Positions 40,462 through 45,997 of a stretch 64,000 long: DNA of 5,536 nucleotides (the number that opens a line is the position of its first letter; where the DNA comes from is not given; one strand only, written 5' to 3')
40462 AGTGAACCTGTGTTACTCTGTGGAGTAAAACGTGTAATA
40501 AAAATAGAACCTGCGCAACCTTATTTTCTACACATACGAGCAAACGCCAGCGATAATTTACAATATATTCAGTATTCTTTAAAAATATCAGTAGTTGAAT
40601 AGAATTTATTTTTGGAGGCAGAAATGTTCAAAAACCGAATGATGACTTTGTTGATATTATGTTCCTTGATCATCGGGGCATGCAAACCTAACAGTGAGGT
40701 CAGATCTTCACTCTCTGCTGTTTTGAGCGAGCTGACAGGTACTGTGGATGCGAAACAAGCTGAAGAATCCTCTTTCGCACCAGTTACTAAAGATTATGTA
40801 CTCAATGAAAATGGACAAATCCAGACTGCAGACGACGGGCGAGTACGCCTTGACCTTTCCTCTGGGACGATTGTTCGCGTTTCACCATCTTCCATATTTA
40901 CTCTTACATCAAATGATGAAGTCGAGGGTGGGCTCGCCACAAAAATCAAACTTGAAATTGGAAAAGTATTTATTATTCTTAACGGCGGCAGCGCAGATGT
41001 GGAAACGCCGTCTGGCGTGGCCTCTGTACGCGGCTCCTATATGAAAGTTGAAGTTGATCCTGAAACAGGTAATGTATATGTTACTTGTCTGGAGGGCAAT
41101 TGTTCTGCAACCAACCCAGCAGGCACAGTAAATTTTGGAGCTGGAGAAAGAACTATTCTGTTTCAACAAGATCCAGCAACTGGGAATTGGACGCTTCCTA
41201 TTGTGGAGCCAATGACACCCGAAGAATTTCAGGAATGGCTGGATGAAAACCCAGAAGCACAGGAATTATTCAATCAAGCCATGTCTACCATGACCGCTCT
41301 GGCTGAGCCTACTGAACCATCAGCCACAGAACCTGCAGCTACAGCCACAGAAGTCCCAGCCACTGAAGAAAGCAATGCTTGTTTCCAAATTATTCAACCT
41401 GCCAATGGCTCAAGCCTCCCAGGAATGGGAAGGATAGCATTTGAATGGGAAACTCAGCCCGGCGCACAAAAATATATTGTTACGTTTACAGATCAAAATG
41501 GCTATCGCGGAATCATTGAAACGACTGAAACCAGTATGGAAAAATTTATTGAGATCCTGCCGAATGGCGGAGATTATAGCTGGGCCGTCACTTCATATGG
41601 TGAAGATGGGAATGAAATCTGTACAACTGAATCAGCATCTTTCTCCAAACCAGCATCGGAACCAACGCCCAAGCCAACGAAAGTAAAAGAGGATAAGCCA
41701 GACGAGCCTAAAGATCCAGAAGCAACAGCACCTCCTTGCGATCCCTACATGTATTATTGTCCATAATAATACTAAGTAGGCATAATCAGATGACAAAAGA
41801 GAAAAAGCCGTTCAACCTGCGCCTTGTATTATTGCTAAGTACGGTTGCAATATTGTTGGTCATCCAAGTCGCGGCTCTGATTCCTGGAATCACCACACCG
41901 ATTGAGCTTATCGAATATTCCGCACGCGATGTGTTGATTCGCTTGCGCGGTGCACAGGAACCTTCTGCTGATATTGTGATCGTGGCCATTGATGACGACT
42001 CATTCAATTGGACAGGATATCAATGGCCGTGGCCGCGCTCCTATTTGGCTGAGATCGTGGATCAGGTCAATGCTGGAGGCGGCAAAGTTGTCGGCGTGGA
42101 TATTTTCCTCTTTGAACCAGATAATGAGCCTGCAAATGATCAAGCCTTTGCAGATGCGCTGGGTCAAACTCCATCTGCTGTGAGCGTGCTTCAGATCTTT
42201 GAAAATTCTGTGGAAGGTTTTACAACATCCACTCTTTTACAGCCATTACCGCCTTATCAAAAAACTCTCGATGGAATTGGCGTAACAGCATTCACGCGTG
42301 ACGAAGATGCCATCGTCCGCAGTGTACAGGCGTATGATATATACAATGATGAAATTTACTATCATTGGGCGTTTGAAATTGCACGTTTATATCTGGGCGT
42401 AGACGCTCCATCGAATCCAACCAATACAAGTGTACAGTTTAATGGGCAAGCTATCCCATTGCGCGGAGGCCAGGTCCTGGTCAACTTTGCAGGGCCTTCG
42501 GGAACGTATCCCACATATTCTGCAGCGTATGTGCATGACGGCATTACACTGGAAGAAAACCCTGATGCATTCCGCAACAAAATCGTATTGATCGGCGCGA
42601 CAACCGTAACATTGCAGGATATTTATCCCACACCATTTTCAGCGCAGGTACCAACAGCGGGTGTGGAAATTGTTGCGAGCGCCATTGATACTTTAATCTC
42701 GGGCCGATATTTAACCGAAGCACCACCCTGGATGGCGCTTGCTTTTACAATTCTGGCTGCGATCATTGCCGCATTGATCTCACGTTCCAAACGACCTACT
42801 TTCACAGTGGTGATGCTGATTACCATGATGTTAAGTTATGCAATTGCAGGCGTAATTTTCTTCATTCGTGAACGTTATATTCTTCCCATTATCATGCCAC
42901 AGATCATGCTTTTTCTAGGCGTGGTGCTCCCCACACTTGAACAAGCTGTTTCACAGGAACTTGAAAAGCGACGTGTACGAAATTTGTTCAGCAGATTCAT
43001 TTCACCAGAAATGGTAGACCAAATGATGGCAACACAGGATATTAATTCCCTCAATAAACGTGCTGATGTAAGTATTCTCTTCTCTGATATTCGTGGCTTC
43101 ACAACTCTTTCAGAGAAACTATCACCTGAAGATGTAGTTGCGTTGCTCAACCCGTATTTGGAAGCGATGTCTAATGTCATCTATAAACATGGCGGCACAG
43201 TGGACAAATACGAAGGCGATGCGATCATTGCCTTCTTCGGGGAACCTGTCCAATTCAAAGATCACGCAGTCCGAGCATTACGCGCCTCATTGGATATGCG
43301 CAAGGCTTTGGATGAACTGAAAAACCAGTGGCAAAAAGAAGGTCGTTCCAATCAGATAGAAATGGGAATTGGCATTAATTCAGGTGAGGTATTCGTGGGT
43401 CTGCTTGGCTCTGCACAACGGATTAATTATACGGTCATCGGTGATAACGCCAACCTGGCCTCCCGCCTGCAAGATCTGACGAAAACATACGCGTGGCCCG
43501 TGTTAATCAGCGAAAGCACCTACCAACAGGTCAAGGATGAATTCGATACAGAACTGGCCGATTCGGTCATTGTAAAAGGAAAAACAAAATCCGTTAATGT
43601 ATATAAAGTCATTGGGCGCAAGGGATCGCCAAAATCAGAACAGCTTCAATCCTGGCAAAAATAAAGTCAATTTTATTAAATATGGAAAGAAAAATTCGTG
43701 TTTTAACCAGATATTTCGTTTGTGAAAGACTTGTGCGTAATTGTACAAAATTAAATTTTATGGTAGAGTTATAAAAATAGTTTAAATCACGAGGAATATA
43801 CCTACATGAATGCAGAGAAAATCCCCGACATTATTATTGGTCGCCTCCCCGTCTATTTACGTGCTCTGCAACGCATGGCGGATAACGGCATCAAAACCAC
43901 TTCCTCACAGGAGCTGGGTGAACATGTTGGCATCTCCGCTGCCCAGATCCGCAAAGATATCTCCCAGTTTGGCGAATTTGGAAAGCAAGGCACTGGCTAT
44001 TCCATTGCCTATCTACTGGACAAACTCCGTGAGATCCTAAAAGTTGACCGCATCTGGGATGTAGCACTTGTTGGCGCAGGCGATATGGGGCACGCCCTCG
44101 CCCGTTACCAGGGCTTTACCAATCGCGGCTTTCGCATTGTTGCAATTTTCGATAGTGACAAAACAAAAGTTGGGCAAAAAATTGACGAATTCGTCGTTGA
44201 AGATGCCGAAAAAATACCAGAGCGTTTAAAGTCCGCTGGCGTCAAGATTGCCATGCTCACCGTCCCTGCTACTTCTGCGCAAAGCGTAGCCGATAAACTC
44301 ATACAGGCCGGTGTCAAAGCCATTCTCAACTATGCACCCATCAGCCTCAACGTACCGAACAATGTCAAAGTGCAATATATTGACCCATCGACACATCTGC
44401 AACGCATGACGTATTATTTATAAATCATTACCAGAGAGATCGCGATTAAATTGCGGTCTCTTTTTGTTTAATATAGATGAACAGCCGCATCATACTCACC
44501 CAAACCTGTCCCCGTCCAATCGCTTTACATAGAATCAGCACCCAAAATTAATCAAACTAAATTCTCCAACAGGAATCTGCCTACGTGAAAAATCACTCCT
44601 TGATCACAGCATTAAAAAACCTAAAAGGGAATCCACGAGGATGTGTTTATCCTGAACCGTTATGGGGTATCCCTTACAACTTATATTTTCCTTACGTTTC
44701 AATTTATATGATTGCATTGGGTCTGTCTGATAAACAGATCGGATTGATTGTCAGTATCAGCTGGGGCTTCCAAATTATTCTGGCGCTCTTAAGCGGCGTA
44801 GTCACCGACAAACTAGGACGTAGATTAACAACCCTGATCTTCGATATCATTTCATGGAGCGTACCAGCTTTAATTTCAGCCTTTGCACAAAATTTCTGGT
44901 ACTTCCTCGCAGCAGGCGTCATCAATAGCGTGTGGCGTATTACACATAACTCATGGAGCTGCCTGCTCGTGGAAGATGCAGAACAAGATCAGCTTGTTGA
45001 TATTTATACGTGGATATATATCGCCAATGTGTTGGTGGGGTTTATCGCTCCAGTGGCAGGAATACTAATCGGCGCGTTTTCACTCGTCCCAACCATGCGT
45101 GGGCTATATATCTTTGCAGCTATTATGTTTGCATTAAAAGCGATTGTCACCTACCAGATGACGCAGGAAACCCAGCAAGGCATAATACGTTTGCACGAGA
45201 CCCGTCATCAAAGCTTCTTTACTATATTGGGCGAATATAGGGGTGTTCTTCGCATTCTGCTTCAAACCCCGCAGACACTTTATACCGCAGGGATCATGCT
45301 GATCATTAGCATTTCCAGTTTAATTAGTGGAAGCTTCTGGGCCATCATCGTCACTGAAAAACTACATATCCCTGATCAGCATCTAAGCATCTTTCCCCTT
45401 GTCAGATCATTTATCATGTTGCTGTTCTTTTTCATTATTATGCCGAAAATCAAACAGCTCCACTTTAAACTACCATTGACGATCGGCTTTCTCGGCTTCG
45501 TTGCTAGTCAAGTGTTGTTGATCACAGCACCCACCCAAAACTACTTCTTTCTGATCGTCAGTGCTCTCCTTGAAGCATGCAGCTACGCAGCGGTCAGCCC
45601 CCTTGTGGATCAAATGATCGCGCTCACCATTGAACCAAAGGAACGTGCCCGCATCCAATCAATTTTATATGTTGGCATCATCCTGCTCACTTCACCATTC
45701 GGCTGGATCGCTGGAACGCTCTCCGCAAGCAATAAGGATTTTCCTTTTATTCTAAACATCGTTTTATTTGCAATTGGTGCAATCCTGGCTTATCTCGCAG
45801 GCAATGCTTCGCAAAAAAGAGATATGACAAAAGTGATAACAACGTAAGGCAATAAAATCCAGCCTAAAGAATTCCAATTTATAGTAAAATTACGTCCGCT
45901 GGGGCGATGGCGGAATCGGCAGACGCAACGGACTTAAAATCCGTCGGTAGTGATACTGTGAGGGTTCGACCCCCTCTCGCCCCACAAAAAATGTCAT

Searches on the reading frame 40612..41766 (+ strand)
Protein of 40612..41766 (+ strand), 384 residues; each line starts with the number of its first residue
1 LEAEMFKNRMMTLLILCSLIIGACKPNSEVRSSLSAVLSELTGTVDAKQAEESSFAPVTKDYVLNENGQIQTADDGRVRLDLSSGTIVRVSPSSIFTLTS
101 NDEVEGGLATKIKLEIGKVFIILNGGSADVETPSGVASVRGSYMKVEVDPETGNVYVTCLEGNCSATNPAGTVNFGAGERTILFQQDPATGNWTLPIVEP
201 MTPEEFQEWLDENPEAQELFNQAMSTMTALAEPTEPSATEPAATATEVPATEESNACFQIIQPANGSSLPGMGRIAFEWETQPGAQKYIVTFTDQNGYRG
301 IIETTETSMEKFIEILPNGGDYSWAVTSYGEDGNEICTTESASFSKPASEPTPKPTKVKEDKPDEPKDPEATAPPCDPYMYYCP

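Call 34: search_protein_families(library=pfam, proteins=[window:40612-41766:+], max_evalue=0.00001)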
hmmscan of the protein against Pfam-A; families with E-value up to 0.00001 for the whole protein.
window:40612-41766:+ (384 aa): 1 family
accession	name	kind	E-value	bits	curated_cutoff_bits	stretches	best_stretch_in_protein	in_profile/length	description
PF04773.18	FecR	-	8.3e-09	36.2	24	1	69-163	2-95/97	FecR protein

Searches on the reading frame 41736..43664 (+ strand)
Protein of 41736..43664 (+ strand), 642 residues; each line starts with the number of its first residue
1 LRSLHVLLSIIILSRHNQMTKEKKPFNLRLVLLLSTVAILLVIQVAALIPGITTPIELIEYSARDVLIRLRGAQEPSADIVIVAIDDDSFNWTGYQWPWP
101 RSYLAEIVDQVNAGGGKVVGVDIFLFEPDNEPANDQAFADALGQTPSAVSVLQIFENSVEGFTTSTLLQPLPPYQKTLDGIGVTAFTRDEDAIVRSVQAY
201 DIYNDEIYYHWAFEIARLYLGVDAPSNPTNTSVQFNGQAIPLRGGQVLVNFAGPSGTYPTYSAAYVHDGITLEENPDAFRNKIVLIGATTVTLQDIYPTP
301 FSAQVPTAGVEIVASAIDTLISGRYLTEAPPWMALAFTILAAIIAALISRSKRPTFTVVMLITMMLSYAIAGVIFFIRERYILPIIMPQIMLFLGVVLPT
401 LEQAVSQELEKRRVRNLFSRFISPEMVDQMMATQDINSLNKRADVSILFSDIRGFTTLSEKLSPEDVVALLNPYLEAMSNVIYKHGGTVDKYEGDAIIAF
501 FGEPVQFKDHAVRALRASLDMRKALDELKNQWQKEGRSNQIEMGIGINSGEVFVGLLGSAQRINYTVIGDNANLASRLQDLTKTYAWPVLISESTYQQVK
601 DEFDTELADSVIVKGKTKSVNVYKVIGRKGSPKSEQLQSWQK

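Call 34: search_protein_families(library=pfam, proteins=[window:41736-43664:+], max_evalue=0.00001)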
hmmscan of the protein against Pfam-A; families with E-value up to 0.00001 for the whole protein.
window:41736-43664:+ (642 aa): 2 families
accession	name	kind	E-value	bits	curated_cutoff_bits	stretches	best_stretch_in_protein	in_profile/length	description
PF05226.16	CHASE2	-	8.2e-54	183.3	26.3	1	47-347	5-256/257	CHASE2 domain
PF00211.25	Guanylate_cyc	-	1.7e-28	99.9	21.9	1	442-623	6-179/183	Adenylate and Guanylate cyclase catalytic domain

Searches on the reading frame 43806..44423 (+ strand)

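Call 34: search_protein_families(library=pfam, proteins=[window:43806-44423:+], max_evalue=0.00001)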
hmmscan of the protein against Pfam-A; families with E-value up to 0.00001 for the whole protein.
window:43806-44423:+ (205 aa): 3 families
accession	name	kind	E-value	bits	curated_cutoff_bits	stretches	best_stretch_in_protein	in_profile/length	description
PF02629.25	CoA_binding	-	6.1e-22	78.6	22.3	1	82-178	2-96/97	CoA binding domain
PF06971.19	Put_DNA-bind_N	-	3.9e-19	68.9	27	1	5-53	1-49/49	Putative DNA-binding protein N-terminus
PF01408.29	GFO_IDH_MocA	-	8.5e-08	33.3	24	1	86-183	3-99/120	Oxidoreductase family, NAD-binding Rossmann fold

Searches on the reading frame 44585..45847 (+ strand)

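Call 34: search_protein_families(library=pfam, proteins=[window:44585-45847:+], max_evalue=0.00001)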
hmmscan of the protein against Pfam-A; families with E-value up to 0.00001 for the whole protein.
window:44585-45847:+ (420 aa): 2 families
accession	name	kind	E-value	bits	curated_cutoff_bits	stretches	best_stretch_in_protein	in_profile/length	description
PF07690.21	MFS_1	-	2.6e-23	82.9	33.4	2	31-285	12-250/347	Major Facilitator Superfamily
PF12832.13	MFS_1_like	-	1.2e-10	41.5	25.2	1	35-364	19-345/373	MFS_1 like family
